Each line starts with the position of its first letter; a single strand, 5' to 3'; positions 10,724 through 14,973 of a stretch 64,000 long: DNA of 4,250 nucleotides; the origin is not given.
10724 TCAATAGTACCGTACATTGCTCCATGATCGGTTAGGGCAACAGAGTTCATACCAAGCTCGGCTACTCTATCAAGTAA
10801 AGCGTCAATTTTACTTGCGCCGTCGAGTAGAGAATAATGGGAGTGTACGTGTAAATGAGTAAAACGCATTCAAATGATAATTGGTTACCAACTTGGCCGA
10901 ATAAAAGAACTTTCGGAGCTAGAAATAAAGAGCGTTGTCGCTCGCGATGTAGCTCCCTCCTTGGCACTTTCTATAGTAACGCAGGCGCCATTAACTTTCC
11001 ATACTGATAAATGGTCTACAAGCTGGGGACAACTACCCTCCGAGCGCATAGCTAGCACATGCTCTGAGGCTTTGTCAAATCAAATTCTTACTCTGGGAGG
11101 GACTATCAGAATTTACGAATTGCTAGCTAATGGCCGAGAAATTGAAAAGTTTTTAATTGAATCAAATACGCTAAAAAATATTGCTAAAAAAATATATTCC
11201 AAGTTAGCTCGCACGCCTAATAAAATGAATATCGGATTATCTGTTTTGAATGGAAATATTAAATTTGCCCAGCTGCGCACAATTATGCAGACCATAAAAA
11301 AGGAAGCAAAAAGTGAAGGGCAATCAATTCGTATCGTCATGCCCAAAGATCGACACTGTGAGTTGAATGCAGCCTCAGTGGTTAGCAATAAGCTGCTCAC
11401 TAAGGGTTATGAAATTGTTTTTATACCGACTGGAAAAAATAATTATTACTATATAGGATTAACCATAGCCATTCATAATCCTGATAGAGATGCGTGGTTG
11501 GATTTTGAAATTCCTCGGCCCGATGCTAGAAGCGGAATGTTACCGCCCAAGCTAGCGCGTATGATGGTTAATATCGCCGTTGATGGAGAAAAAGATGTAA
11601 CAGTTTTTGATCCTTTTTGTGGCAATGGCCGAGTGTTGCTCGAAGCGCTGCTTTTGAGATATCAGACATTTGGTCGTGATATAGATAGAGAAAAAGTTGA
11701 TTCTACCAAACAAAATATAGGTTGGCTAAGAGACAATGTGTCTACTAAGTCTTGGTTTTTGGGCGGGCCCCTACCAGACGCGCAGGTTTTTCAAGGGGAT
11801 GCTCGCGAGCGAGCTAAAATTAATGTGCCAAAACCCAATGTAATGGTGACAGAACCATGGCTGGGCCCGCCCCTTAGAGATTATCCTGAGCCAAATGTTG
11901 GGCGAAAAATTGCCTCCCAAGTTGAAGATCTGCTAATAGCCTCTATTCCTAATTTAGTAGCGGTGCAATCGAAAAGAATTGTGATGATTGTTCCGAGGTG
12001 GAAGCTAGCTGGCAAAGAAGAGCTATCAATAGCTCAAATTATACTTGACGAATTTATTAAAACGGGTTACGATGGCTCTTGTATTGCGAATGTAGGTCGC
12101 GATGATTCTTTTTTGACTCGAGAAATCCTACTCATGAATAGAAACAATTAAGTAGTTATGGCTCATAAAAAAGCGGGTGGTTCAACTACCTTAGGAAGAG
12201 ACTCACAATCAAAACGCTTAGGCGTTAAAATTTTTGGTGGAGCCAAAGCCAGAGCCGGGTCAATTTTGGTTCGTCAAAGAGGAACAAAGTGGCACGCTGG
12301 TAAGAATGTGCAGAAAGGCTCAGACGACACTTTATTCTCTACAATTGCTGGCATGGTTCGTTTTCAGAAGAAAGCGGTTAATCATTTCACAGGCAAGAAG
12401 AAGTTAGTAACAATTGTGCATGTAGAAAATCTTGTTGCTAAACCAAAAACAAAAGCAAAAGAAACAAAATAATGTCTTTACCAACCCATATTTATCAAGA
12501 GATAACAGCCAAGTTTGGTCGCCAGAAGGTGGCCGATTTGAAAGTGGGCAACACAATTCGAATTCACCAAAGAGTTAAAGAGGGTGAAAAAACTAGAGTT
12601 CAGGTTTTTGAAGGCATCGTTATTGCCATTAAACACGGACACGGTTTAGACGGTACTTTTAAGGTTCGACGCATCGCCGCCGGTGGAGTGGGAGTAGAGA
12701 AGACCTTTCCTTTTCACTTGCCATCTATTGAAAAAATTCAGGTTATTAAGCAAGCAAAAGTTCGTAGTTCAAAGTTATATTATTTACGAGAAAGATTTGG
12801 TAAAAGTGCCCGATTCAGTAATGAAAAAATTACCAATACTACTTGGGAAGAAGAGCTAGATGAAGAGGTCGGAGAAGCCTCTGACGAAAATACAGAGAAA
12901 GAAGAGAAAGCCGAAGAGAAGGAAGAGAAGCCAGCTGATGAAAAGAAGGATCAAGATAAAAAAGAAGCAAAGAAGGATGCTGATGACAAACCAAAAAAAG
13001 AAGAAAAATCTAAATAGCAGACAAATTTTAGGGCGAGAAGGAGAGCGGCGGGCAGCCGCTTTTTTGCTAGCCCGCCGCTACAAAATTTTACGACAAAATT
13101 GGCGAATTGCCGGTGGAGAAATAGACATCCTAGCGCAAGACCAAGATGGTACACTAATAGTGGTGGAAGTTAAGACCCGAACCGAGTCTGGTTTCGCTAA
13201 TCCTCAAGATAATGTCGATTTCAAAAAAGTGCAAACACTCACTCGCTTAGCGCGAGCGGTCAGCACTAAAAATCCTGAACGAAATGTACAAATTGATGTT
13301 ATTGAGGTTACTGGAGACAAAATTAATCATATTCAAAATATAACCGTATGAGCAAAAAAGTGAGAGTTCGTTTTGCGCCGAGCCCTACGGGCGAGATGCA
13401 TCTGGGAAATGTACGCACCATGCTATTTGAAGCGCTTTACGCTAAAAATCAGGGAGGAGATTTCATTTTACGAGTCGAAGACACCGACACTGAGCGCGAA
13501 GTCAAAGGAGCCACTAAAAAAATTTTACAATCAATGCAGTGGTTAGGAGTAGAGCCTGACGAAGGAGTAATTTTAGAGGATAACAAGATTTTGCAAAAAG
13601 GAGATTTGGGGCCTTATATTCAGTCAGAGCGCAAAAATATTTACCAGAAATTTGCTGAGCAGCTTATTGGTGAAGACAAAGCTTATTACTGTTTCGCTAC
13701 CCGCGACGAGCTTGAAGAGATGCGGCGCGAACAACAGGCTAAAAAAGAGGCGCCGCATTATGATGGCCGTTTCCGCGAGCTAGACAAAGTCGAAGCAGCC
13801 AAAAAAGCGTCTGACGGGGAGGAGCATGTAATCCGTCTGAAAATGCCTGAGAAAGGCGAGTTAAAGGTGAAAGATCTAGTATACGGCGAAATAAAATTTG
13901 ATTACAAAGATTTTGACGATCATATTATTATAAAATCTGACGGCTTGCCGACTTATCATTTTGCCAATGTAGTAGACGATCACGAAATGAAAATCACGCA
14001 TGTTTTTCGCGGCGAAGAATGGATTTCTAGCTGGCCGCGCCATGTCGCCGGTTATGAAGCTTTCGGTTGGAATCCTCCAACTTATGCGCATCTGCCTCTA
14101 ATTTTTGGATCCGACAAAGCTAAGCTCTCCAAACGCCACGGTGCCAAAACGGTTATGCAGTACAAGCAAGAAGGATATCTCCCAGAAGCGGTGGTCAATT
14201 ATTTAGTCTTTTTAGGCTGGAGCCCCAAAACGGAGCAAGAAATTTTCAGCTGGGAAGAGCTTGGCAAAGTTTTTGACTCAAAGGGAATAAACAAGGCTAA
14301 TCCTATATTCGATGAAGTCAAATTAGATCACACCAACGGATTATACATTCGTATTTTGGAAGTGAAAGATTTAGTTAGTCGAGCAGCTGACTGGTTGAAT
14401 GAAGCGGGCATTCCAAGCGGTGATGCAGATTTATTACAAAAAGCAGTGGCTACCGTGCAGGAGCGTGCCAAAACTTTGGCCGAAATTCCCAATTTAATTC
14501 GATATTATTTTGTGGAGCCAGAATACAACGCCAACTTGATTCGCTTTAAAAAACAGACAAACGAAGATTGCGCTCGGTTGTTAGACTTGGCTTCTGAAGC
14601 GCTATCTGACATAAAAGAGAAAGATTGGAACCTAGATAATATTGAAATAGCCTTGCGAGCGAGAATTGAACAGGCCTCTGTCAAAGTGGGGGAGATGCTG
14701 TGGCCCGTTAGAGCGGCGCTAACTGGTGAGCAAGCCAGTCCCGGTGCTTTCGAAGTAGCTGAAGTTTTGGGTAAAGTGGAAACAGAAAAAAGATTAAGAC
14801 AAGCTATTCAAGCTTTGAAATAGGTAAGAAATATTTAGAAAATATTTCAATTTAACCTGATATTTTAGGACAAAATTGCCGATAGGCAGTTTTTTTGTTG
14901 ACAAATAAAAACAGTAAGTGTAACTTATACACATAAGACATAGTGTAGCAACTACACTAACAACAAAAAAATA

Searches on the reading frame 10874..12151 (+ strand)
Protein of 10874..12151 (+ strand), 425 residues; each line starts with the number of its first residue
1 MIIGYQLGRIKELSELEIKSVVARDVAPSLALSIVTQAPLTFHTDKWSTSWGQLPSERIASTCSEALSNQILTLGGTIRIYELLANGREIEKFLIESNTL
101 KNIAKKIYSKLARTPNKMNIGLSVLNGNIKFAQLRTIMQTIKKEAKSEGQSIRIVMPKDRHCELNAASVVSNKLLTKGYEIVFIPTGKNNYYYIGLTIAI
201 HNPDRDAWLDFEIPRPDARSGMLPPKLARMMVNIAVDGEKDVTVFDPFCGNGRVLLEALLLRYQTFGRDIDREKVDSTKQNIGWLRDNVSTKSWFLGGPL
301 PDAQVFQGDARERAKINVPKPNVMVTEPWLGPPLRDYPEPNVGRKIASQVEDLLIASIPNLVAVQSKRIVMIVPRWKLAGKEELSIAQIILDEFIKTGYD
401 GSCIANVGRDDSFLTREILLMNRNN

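Call 37: search_protein_families(library=pfam, proteins=[window:10874-12151:+], max_evalue=0.0001)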
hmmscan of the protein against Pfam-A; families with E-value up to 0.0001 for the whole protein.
window:10874-12151:+ (425 aa): 1 family
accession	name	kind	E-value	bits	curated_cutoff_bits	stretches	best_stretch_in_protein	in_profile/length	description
PF01170.24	UPF0020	-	7.5e-07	29.5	22.3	1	215-266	4-54/197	RMKL-like, methyltransferase domain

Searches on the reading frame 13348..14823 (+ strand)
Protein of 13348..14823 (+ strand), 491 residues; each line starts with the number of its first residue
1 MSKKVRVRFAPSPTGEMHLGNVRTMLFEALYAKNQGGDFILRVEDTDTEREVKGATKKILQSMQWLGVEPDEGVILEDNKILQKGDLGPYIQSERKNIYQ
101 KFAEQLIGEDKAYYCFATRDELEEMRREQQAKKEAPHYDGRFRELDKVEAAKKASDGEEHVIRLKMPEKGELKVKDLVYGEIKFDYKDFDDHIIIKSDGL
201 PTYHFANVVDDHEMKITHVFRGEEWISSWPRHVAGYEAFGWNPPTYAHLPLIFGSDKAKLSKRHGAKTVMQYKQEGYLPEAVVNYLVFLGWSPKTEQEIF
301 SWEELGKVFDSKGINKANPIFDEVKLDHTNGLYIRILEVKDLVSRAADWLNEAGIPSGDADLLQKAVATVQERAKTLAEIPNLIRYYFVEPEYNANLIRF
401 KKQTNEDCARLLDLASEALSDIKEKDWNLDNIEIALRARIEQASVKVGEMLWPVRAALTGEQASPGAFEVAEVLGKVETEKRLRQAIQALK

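Call 37: search_protein_families(library=pfam, proteins=[window:13348-14823:+], max_evalue=0.0001)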
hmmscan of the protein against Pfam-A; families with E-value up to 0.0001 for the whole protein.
window:13348-14823:+ (491 aa): 2 families
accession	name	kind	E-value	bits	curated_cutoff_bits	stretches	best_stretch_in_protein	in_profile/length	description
PF00749.27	tRNA-synt_1c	-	4.2e-103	345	23.4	1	4-327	1-313/314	tRNA synthetases class I (E and Q), catalytic domain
PF19269.4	Anticodon_2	-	4.5e-35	121.5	23.6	1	343-487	3-141/141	Anticodon binding domain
